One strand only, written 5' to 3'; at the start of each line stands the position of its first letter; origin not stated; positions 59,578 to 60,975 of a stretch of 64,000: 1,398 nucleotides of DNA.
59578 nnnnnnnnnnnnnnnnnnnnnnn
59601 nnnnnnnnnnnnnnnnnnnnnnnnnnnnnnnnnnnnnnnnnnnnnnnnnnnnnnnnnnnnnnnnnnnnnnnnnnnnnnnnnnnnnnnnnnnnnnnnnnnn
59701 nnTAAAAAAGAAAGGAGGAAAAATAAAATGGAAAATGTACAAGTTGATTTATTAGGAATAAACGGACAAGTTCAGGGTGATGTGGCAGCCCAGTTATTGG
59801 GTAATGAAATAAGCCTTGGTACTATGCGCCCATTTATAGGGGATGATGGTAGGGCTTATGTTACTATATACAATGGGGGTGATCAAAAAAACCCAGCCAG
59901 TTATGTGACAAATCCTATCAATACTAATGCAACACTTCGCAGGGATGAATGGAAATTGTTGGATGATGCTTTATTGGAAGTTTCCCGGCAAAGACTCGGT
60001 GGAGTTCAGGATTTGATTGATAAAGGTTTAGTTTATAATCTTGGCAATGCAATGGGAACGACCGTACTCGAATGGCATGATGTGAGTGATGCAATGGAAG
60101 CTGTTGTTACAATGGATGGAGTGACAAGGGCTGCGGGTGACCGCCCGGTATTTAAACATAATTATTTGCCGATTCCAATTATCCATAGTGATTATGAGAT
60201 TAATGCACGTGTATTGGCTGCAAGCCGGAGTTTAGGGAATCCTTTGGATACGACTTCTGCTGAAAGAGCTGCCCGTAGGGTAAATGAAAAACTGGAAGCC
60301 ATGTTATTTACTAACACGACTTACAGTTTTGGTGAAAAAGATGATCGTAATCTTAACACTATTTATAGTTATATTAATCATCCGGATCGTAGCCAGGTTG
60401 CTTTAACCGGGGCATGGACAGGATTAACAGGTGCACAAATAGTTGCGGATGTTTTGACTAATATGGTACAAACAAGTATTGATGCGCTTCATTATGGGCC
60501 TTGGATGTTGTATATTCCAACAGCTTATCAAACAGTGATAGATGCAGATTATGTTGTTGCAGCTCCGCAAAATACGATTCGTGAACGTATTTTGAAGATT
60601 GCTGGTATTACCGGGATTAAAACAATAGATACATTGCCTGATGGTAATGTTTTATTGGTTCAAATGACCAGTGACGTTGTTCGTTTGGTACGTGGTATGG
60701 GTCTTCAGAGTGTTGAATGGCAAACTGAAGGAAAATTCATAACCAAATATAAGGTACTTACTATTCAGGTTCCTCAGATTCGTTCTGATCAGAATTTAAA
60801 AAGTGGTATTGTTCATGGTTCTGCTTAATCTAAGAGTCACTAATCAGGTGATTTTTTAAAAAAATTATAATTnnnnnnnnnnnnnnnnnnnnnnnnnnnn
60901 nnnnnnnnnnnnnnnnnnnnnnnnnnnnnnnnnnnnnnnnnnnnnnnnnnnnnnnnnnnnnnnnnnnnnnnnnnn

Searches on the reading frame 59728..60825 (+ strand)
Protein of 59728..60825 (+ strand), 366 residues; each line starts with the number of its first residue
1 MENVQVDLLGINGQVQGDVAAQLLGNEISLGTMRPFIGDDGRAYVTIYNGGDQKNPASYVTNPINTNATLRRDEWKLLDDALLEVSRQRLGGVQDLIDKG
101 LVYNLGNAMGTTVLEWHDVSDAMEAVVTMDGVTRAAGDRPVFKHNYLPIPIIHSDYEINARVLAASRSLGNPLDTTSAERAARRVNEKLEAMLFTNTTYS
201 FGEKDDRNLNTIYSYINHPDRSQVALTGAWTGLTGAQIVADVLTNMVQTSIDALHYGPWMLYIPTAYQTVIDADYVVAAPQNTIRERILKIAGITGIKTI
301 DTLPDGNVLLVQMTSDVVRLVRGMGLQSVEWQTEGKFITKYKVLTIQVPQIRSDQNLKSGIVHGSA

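Call 3: search_protein_families(library=pfam, proteins=[window:59728-60825:+], max_evalue=0.01)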
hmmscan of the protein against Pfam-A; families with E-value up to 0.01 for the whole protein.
window:59728-60825:+ (366 aa): 3 families
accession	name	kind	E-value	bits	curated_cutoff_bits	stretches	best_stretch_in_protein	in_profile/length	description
PF19774.5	DUF6260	-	7.2e-18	65.1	26.6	1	67-364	3-301/301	Family of unknown function (DUF6260)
PF04454.18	Linocin_M18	-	0.00017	21.4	24.3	1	140-197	66-123/253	Encapsulating protein for peroxidase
PF09950.15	Major_capside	-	0.0086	15.9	26.8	0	148-285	26-160/251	Major capsid protein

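Call 4: search_protein_families(library=phrogs, proteins=[window:59728-60825:+], max_evalue=0.001)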
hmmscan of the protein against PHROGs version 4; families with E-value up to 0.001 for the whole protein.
window:59728-60825:+ (366 aa): 2 families
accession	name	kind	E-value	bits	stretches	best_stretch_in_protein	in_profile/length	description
phrog_771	-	head and packaging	2.4e-23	83.9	1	62-365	50-352/354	virion structural protein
phrog_264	-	head and packaging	2.5e-05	24.4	1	156-340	111-299/321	major head protein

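Call 61: search_dna_similar(query=window:59728-60825:+, collection=phages, mode=protein, max_evalue=0.00001, max_rows=15)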
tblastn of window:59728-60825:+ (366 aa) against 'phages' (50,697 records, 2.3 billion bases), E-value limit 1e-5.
Records with a match: 13; places in all: 13; records where one place covers at least 80% of the query: 6.
Best place of each record, by identity: <60% 13.
By first word of the organism name: Mannheimia 5; Brevundimonas 2; Klebsiella 2; Haloarcula 2; Halorubrum 1; Citrobacter 1.
By host as written in the record: Brevundimonas pondensis LVF1 2; Klebsiella pneumoniae capsular type K1 2; Mannheimia haemolytica 587A serotype A2 2; Mannheimia haemolytica 535A serotype A1 2; Halorubrum sp. 2; Halorubrum coriense 1; Citrobacter freundii 1; Mannheimia haemolytica 3927A serotype A6 1.
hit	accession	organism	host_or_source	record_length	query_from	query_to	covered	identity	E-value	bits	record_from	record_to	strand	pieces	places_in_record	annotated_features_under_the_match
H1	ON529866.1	Brevundimonas phage vB_BpoS-MaInes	Brevundimonas pondensis LVF1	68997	50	365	86%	37.9%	2e-57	206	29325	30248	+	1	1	major capsid protein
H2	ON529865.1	Brevundimonas phage vB_BpoS-StAshley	Brevundimonas pondensis LVF1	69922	50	363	86%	37.5%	2e-56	204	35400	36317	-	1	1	major capsid protein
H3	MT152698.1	Halorubrum phage Hardycor1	Halorubrum coriense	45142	67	363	81%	30.4%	2e-29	125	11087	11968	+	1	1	mcp: major capsid protein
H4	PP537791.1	Citrobacter phage vB_CfrS_K1M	Citrobacter freundii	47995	49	365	87%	25.9%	1e-20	99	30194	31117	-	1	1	major capsid protein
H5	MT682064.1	Klebsiella virus KpV2811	Klebsiella pneumoniae capsular type K1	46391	49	365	87%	25.9%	3e-20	99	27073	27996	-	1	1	hypothetical protein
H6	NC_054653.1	Klebsiella virus KpV2811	Klebsiella pneumoniae capsular type K1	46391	49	365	87%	25.9%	3e-20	99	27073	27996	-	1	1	virion structural protein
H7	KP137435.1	Mannheimia phage vB_MhS_587AP2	Mannheimia haemolytica 587A serotype A2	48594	69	326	70%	24.0%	5e-10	67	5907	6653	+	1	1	hypothetical protein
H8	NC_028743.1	Mannheimia phage vB_MhS_587AP2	Mannheimia haemolytica 587A serotype A2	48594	69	326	70%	24.0%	5e-10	67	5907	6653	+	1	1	virion structural protein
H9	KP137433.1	Mannheimia phage vB_MhS_535AP2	Mannheimia haemolytica 535A serotype A1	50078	69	326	70%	24.0%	5e-10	67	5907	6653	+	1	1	hypothetical protein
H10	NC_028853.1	Mannheimia phage vB_MhS_535AP2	Mannheimia haemolytica 535A serotype A1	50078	69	326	70%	24.0%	5e-10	67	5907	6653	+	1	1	virion structural protein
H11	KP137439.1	Mannheimia phage vB_MhS_3927AP1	Mannheimia haemolytica 3927A serotype A6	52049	69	326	70%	24.0%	5e-10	67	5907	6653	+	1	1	hypothetical protein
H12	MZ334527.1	Haloarcula tailed virus 3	Halorubrum sp.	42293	127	349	61%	23.1%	1e-7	60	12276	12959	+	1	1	major capsid protein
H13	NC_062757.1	Haloarcula tailed virus 3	Halorubrum sp.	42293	127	349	61%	23.1%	1e-7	60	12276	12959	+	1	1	major capsid protein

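Call 62: get_annotated_region(hit=H1, flank=8000)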
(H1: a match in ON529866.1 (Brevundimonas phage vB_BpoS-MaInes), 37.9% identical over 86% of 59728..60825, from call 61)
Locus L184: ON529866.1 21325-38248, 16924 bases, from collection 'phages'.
description: Brevundimonas phage vB_BpoS-MaInes, complete genome.
organism: Brevundimonas phage vB_BpoS-MaInes (NCBI taxid 2948603)
taxonomy: Viruses; Duplodnaviria; Heunggongvirae; Uroviricota; Caudoviricetes
host: Brevundimonas pondensis LVF1; source: sewage; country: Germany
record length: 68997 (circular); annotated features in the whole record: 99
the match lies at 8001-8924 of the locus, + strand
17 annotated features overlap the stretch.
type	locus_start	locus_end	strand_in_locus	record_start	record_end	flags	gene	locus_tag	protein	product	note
CDS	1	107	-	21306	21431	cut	-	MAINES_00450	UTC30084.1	hypothetical protein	-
CDS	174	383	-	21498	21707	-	-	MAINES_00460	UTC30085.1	hypothetical protein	-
CDS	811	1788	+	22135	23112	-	-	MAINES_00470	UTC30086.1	hypothetical protein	-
CDS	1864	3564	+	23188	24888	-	-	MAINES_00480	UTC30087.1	terminase large subunit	-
CDS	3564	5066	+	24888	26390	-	-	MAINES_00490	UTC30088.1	hypothetical protein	-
CDS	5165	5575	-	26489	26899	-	-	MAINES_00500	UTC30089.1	recombination endonuclease VII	-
CDS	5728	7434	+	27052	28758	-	-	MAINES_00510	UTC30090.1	hypothetical protein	-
CDS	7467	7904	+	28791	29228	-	-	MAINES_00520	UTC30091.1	hypothetical protein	-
CDS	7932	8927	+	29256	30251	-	-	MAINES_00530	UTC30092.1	major capsid protein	-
CDS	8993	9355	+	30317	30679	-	-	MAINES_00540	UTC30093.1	hypothetical protein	-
CDS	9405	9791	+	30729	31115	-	-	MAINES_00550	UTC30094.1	hypothetical protein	-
CDS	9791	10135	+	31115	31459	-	-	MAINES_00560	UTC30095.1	hypothetical protein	-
CDS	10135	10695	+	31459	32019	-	-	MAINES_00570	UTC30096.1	hypothetical protein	-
CDS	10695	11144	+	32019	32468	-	-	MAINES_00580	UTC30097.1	hypothetical protein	-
CDS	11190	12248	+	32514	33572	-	-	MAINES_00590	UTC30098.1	hypothetical protein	-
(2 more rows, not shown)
